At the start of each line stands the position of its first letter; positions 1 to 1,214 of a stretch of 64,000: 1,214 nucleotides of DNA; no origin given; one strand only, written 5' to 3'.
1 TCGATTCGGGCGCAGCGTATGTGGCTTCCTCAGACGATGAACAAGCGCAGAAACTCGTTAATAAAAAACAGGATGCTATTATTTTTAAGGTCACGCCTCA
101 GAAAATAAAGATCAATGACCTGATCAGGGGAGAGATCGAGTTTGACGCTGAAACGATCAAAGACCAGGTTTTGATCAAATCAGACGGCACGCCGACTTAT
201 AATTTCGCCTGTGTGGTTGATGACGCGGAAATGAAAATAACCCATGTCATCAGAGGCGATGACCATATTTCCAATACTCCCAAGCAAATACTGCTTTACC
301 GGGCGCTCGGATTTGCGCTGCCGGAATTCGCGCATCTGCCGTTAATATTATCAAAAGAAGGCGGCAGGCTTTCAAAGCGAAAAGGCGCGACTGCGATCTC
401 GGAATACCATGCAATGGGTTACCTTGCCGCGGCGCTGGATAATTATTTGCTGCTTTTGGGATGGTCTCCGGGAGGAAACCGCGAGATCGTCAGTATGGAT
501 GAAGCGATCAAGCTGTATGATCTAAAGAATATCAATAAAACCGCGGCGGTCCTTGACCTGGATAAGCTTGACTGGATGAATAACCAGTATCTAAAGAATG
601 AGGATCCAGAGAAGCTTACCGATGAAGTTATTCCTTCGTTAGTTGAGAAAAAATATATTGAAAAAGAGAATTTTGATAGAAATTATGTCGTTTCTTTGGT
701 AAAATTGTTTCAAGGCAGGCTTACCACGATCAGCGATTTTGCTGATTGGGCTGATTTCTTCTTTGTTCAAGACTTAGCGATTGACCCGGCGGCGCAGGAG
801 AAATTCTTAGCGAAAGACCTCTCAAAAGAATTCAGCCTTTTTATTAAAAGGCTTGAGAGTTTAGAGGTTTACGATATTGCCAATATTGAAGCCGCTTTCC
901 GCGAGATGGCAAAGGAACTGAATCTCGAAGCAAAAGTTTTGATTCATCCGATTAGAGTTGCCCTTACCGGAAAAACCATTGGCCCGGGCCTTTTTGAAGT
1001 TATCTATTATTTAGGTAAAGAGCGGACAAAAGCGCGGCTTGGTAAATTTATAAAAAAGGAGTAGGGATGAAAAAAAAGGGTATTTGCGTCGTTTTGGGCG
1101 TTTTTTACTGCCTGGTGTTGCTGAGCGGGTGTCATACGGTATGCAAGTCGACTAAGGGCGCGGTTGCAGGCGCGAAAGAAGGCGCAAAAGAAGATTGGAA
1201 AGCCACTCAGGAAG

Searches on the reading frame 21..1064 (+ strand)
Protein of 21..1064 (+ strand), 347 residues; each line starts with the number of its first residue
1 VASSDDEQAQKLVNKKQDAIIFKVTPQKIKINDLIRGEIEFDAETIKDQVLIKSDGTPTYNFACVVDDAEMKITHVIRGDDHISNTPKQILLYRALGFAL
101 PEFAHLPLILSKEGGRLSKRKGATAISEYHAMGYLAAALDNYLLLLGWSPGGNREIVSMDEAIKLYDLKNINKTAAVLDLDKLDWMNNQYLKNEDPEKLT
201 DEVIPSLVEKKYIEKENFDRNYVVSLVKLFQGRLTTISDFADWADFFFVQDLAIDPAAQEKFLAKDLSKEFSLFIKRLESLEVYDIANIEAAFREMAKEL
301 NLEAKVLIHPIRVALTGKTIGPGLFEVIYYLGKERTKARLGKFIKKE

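Call 19: search_protein_families(library=pfam, proteins=[window:21-1064:+], max_evalue=0.01)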
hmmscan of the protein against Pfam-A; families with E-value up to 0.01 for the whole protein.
window:21-1064:+ (347 aa): 2 families
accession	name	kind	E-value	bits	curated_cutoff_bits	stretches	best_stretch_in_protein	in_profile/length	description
PF00749.27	tRNA-synt_1c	-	1.3e-46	159.4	23.4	1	7-185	132-314/314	tRNA synthetases class I (E and Q), catalytic domain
PF19269.4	Anticodon_2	-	9.1e-31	107.6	23.6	1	210-344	9-141/141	Anticodon binding domain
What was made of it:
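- Tried and rejected: gltX as part of the story was rejected: it is 23 kb away, on the other strand, with unrelated genes in between (call 19).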
